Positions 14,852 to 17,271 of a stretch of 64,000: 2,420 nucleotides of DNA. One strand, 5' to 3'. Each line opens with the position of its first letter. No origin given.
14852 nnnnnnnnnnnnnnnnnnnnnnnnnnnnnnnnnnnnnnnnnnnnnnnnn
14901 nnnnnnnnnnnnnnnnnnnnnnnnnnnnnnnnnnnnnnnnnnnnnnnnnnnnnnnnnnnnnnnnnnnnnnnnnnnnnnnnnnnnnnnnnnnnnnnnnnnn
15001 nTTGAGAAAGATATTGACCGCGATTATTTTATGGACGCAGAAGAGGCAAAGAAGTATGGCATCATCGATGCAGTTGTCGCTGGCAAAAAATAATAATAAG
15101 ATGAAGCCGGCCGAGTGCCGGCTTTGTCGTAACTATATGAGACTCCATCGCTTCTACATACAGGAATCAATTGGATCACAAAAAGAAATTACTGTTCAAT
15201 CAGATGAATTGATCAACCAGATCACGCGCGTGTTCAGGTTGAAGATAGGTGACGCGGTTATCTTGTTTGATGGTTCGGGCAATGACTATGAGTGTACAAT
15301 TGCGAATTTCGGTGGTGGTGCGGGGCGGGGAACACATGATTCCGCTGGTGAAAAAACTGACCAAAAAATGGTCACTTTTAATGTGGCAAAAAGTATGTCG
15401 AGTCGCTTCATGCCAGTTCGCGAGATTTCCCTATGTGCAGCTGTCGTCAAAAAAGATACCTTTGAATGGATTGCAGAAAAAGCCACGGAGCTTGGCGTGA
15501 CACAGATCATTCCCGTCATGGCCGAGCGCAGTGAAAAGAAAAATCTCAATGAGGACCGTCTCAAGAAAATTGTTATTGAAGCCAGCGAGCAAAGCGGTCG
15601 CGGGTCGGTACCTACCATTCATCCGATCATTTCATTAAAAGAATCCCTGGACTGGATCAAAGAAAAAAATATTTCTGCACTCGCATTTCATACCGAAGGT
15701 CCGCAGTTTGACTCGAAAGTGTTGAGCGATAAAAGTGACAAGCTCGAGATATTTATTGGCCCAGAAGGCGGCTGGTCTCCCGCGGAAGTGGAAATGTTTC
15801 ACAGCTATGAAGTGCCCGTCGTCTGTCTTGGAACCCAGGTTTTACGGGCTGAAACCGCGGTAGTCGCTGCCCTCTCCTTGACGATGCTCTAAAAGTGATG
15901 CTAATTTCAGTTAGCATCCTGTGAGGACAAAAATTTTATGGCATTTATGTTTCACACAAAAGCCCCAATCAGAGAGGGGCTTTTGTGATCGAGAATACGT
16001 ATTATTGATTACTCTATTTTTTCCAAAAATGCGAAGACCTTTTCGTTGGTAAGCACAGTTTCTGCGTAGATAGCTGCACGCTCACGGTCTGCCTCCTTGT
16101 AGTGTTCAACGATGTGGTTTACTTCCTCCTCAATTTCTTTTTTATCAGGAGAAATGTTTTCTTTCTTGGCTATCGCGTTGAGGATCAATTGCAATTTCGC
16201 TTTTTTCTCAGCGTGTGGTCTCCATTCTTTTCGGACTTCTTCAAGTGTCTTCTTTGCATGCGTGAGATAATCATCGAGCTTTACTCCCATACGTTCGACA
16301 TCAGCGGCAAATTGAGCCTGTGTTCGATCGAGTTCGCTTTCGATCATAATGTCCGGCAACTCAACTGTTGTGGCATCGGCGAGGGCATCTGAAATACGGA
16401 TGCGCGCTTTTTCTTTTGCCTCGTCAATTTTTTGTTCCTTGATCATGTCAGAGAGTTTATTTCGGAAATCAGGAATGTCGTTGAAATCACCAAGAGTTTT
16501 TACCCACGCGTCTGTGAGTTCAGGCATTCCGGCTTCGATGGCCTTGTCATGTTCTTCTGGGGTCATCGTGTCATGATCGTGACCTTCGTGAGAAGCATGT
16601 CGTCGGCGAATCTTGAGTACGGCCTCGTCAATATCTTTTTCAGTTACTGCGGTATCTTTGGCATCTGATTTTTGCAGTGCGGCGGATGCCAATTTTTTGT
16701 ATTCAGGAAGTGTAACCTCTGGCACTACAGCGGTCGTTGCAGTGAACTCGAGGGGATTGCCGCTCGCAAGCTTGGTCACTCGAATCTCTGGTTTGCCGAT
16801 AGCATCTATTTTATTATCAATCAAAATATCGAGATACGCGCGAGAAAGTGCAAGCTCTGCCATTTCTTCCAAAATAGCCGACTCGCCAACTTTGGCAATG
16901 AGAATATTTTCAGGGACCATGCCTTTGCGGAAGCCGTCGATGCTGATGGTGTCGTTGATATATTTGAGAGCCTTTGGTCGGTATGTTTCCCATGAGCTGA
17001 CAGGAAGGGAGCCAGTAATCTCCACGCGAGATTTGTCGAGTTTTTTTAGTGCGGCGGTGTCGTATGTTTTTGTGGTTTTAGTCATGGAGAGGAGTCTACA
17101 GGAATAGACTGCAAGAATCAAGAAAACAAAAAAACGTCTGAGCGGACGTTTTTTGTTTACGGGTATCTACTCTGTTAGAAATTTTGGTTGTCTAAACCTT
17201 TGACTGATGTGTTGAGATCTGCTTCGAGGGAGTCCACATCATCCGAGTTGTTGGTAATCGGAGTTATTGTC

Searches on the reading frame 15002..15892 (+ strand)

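Call 77: search_protein_families(library=pfam, proteins=[window:15002-15892:+], max_evalue=0.00001)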
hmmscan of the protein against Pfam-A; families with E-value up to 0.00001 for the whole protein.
window:15002-15892:+ (296 aa): 2 families
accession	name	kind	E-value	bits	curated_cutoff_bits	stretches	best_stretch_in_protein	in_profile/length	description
PF04452.19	Methyltrans_RNA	-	1.9e-44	151.6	23.9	1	139-294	5-164/165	RNA methyltransferase domain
PF20260.4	PUA_4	-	6e-08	33.1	23.9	1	74-101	9-36/48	RNA methyltransferase PUA domain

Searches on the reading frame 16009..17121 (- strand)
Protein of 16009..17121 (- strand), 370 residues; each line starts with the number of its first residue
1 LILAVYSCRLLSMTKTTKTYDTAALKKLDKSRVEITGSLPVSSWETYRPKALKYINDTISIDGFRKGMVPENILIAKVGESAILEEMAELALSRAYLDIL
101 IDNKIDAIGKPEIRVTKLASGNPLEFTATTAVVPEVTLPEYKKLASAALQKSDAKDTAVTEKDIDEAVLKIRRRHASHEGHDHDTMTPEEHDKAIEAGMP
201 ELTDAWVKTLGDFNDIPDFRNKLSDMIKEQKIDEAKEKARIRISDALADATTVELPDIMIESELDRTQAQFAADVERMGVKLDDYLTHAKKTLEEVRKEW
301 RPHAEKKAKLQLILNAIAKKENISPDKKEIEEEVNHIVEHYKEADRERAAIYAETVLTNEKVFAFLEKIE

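Call 77: search_protein_families(library=pfam, proteins=[window:16009-17121:-], max_evalue=0.00001)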
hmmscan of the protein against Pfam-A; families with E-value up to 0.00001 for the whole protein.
window:16009-17121:- (370 aa): 2 families
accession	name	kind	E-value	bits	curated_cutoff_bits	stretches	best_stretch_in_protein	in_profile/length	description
PF05697.18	Trigger_N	-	1.2e-28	100.7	22.2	1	25-168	5-141/144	Bacterial trigger factor protein (TF)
PF05698.19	Trigger_C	-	7.5e-26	91.5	22.7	1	218-348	4-135/162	Bacterial trigger factor protein (TF) C-terminus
